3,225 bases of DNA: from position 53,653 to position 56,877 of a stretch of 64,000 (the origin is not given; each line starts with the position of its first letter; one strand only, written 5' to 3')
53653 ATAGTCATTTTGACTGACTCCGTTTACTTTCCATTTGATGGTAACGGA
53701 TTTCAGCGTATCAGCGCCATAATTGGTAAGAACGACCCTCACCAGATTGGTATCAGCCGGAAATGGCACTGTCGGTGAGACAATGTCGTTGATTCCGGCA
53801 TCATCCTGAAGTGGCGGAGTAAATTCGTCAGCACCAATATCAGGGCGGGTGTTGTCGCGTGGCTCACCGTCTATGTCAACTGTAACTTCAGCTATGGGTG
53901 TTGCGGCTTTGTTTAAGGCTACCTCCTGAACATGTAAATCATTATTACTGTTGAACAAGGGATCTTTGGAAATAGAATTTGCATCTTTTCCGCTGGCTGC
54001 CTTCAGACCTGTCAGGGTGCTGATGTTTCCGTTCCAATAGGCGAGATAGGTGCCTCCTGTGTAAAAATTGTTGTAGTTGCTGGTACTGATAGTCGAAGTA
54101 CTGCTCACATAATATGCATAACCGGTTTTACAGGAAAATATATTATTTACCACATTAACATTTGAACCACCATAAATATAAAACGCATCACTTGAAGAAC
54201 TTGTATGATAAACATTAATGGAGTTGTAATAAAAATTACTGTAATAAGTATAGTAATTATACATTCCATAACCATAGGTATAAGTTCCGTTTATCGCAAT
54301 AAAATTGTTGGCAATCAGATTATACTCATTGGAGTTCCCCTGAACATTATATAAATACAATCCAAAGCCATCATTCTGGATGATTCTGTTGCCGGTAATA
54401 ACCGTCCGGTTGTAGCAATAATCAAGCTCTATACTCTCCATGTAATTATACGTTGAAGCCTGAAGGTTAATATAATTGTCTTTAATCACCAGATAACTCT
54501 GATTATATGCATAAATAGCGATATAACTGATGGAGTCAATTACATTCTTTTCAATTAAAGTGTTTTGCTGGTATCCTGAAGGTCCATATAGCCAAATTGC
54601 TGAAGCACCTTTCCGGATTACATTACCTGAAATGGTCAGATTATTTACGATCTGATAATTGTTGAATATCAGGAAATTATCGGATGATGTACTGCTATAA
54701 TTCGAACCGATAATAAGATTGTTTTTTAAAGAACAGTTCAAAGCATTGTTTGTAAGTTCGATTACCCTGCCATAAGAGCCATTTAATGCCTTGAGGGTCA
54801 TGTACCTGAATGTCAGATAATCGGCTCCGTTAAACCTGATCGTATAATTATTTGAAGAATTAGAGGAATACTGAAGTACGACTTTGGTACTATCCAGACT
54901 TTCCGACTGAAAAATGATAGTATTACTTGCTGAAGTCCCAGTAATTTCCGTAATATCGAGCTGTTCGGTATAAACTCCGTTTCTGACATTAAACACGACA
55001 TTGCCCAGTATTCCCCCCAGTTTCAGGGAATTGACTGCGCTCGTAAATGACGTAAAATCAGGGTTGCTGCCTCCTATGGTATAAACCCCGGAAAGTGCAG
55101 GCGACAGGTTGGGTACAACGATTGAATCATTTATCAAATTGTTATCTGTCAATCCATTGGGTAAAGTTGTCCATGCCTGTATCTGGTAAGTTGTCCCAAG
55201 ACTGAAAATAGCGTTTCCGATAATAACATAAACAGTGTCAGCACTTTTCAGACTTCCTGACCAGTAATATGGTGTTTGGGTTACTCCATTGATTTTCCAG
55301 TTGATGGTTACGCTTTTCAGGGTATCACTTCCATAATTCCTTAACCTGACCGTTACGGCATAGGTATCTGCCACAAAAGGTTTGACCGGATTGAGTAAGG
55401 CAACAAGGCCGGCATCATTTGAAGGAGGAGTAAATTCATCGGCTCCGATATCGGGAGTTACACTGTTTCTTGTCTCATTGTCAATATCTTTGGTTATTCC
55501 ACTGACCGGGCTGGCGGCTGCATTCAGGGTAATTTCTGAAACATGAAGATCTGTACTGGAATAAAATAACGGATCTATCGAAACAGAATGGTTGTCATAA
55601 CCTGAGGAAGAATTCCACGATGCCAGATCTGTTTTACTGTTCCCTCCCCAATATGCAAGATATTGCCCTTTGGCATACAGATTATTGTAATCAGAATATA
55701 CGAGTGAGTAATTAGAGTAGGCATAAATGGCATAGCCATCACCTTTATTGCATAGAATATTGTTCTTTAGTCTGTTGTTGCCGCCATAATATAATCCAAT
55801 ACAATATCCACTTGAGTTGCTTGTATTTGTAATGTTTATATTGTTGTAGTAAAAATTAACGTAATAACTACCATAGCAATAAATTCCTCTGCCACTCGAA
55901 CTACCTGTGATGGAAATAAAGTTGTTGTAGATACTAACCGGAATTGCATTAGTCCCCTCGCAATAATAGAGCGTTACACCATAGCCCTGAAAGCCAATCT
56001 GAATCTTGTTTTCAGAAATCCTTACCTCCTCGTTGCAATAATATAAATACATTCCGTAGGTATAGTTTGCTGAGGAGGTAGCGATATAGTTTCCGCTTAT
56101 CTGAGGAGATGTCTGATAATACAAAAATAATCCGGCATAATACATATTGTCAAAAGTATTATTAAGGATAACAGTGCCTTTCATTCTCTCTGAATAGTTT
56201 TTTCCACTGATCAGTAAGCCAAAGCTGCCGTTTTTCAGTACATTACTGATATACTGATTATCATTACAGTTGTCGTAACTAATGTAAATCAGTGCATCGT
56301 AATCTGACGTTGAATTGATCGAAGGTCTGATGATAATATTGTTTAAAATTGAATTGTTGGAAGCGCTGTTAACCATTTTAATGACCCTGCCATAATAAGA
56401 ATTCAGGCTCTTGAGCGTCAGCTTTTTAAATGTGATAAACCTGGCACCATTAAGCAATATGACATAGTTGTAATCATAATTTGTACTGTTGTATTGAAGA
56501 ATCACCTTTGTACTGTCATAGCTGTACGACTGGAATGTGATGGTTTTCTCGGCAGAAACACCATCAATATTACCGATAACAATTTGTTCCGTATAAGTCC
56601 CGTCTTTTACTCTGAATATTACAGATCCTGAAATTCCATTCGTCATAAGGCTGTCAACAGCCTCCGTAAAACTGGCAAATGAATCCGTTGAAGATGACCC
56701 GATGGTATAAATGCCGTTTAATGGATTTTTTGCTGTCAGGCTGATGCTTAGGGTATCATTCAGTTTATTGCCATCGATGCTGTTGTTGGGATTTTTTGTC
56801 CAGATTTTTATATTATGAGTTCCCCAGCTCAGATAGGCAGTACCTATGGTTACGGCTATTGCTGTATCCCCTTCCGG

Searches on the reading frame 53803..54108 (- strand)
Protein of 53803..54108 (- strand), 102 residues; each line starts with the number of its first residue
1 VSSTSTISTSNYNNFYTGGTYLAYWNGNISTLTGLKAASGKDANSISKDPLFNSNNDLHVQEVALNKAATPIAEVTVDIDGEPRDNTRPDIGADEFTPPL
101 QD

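Call 34: search_protein_families(library=ncbifam, proteins=[window:53803-54108:-], max_evalue=10)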
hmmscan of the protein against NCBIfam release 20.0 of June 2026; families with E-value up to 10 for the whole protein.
seq(102 aa): 1 family
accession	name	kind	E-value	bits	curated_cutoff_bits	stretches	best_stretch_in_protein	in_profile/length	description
NF041518.1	choice_anch_Q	domain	0.014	15.6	25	1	64-96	25-57/58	choice-of-anchor Q domain-containing protein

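Call 44: search_protein_representatives(alignment_id=A2)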
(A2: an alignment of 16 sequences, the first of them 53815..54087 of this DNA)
Query: 16 sequences, 92 profile positions. Proteins with E-value up to 0.001 (for the whole library): 12949; up to 1e-10: 6875; up to 1e-30: 1615. The best 150 are listed.
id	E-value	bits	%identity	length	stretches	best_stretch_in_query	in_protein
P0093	6.5e-283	930.1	-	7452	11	3-90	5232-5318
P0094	4.0e-276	908.3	-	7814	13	2-91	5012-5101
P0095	3.2e-251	828.5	-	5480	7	2-92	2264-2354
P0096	2.5e-250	825.6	-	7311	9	2-92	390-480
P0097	6.8e-237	782.6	-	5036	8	2-92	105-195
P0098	1.3e-209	695.2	-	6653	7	2-91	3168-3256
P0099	8.3e-203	673.3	-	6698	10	3-92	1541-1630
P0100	1.1e-198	660.1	-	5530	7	2-90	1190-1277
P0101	5.8e-196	651.4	-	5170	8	2-91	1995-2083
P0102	2.4e-192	639.8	-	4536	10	3-89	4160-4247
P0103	1.3e-188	627.9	-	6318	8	2-91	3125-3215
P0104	4.9e-187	622.8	-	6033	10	2-90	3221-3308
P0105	8.3e-183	609.2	-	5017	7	2-91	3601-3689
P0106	8.7e-182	606.0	-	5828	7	2-91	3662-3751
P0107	2.4e-177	591.7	-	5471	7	3-91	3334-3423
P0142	1.6e-126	428.8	-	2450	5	2-91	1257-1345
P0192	3.0e-106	363.8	-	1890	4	2-91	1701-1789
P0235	3.7e-94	325.1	-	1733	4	2-91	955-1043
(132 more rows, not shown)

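Call 47: list_cluster_members(proteins=[P0093, P0094, P0095, P0096, P0097, P0098, P0100, P0142, P0192, P0235])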
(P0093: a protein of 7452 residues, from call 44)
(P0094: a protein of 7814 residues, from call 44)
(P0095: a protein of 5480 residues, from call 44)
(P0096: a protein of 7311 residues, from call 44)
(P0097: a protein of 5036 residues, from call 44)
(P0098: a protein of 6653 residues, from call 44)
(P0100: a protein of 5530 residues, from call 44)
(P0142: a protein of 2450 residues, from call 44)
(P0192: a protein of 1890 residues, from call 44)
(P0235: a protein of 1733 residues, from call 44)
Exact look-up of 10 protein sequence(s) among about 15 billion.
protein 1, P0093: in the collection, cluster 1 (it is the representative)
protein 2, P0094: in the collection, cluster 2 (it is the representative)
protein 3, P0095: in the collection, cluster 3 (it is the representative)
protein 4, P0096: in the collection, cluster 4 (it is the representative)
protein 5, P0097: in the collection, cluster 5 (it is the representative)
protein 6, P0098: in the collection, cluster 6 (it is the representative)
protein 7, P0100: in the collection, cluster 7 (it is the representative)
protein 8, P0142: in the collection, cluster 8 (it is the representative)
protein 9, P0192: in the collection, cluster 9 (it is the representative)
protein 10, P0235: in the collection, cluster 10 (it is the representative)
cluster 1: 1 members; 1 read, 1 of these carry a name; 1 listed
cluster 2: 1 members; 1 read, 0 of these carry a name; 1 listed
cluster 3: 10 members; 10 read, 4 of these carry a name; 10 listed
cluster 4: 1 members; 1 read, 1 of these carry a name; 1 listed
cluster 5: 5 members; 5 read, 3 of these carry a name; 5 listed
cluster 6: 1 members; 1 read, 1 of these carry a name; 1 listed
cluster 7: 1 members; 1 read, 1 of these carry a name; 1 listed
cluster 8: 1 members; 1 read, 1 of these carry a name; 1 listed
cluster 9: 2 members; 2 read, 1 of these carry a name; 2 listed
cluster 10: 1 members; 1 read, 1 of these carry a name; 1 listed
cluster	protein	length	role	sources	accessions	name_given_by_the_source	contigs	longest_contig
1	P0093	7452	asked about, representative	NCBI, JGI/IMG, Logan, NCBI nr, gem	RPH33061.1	MAG: hypothetical protein EHM93_06485 [Bacteroidales bacterium]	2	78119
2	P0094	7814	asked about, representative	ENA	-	-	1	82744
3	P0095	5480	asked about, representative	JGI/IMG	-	-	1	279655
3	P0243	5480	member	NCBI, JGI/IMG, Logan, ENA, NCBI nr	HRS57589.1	MAG TPA: CARDB domain-containing protein [Bacteroidia bacterium] | CARDB domain-containing protein [Bacteroidia bacterium]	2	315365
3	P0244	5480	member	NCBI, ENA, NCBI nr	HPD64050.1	MAG TPA: CARDB domain-containing protein [Bacteroidia bacterium] | CARDB domain-containing protein [Bacteroidia bacterium]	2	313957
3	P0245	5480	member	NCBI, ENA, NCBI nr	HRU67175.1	MAG TPA: CARDB domain-containing protein [Bacteroidia bacterium] | CARDB domain-containing protein [Bacteroidia bacterium]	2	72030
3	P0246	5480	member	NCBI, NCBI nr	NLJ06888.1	MAG: hypothetical protein GX437_04355 [Sphingobacteriales bacterium] | hypothetical protein [Sphingobacteriales bacterium]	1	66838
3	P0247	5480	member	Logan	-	-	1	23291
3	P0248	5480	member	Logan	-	-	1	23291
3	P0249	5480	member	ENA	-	-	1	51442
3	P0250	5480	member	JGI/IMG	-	-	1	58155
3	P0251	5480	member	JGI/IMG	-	-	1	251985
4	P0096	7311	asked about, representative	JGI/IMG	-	hypothetical protein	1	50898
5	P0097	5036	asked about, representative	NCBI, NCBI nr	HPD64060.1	MAG TPA: PKD domain-containing protein, partial [Bacteroidia bacterium] | PKD domain-containing protein [Bacteroidia bacterium]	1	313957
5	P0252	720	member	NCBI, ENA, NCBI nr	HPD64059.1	MAG TPA: BNR-repeat neuraminidase N-terminal domain-containing protein [Bacteroidia ... | BNR-repeat neuraminidase N-terminal domain-containing protein [Bacteroidia bacterium]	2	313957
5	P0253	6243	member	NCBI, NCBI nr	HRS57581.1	MAG TPA: PKD domain-containing protein, partial [Bacteroidia bacterium] | PKD domain-containing protein [Bacteroidia bacterium]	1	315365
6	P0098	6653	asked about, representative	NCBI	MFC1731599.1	right-handed parallel beta-helix repeat-containing protein, partial [candidate division ...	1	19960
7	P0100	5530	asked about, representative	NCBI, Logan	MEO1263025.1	MAG: CARDB domain-containing protein [Bacteroidota bacterium]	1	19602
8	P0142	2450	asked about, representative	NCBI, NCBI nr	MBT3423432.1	MAG: PKD domain-containing protein, partial [Bacteroidetes bacterium] | PKD domain-containing protein [Bacteroidota bacterium]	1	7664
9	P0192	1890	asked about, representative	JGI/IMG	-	-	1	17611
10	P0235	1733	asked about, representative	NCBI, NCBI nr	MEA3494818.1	MAG: LamG-like jellyroll fold domain-containing protein, partial [Bacteroidota bacterium] | LamG-like jellyroll fold domain-containing protein [Bacteroidota bacterium]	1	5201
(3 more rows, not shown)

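Call 61: find_related_loci(query=A4, collection=genome_contigs, flank=3000)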
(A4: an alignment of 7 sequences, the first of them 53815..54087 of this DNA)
Query A4 (91 aa) in genome_contigs; peptide patterns used: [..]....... (x = any residue, [..] = any of these).
600 stretches matched a pattern (row limit reached: there are more); 472 encode a relative of the query (tblastn E <= 1e-3); the best 80 are kept; 79 distinct loci.
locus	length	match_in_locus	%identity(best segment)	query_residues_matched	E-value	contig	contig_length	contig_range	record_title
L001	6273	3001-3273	60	1-91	1e-31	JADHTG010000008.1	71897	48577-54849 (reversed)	MAG: Bacteroidetes bacterium isolate BS150m-G14 BS-150m-C261, whole genome shotgun sequence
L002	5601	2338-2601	59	2-89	3e-31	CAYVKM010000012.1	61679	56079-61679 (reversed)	MAG TPA_asm: uncultured Calditrichaceae bacterium isolate SRP214966_co2_132 genome assembly, contig: NODE_428_length_616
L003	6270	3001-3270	60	2-91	5e-31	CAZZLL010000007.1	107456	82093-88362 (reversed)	MAG TPA_asm: uncultured Lentimicrobiaceae bacterium isolate SRP141376_co3_47 genome assembly, contig: NODE_313_length_10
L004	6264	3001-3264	61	4-91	2e-30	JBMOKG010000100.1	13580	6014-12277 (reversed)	MAG: Bacteroidales bacterium isolate Deming_bin.89 contig13015, whole genome shotgun sequence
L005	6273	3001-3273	54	1-91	8e-30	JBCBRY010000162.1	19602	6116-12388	MAG: Bacteroidota bacterium isolate J06638_10 NODE_162_length_19602_cov_13.948220, whole genome shotgun sequence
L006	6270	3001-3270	60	2-91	6e-30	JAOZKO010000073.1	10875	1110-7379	MAG: Bacteroidales bacterium isolate GMC10_bin_8_sub NODE_5262_length_10875_cov_7.681885, whole genome shotgun sequence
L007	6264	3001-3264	58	3-90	3e-29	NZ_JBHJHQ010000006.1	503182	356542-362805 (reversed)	Saccharicrinis sp. FJH62 FJH62_scaffold6, whole genome shotgun sequence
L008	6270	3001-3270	58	2-91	4e-29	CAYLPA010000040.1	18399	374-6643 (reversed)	MAG TPA_asm: uncultured Saprospiraceae bacterium isolate SRP191223_co2_70 genome assembly, contig: NODE_1704_length_1839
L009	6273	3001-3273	58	2-91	3e-29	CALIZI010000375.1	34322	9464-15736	MAG: uncultured Saprospiraceae bacterium isolate R4_Bin_Bin_85_1 genome assembly, contig: c_000001157777, whole genome s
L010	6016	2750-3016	55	3-91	4e-28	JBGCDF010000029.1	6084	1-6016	MAG: Crocinitomicaceae bacterium isolate SGMAG-82 contig29, whole genome shotgun sequence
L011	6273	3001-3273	52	1-91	6e-28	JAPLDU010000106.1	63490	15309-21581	MAG: Bacteroidia bacterium isolate LacPavin_0419_WC90_MAG_39_9 LacPavin_0419_WC90_scaffold_3299, whole genome shotgun se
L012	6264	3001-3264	54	1-89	2e-27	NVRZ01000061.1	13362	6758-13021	MAG: Bacteroidetes bacterium isolate NORP154 Contig_source1382A_25143, whole genome shotgun sequence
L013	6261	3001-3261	56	3-89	2e-27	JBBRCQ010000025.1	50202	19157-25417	MAG: Bacteroidales bacterium isolate Co_metawrap_2410 Cmw_2410_k141_15595278_length_50202_cov_22.9965, whole genome shot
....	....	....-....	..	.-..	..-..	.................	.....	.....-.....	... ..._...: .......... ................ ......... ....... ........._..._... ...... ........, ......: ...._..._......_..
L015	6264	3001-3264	57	5-91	3e-27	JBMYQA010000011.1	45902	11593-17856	MAG: Flammeovirgaceae bacterium isolate ME_XS_2305_bin_46 ME_XS_2305_bin_46_11, whole genome shotgun sequence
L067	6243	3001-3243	53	3-91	6e-23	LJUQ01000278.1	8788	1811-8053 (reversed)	MAG: Bacteroides sp. SM23_62_1 WORSMTZ_49504, whole genome shotgun sequence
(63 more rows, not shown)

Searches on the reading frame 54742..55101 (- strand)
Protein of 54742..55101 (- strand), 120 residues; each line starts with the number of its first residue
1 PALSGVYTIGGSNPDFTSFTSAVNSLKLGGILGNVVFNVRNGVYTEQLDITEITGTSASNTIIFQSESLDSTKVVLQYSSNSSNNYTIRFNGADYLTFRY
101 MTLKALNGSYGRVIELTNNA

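Call 57: search_protein_families(library=pfam, proteins=[window:54742-55101:-], max_evalue=1)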
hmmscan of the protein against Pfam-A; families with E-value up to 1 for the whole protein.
seq(120 aa): 1 family
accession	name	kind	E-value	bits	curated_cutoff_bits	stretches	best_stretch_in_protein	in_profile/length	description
PF18140.6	PCC_BT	-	0.25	11.9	23.5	1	68-95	81-107/126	Propionyl-coenzyme A carboxylase BT domain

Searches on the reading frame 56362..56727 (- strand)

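Call 57: search_protein_families(library=pfam, proteins=[window:56362-56727:-], max_evalue=1)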
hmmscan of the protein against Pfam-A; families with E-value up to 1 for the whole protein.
seq(122 aa): 3 families
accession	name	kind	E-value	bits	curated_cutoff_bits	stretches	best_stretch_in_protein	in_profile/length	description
PF22674.2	C2185-like_N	-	0.012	16.3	27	1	66-104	43-80/91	C2185-like, N-terminal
PF05523.17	FdtA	-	0.094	13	23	1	32-87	61-117/131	WxcM-like, C-terminal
PF18628.8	P2_N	-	0.1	12.8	25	1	74-114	28-70/129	Viral coat protein P2 N-terminal domain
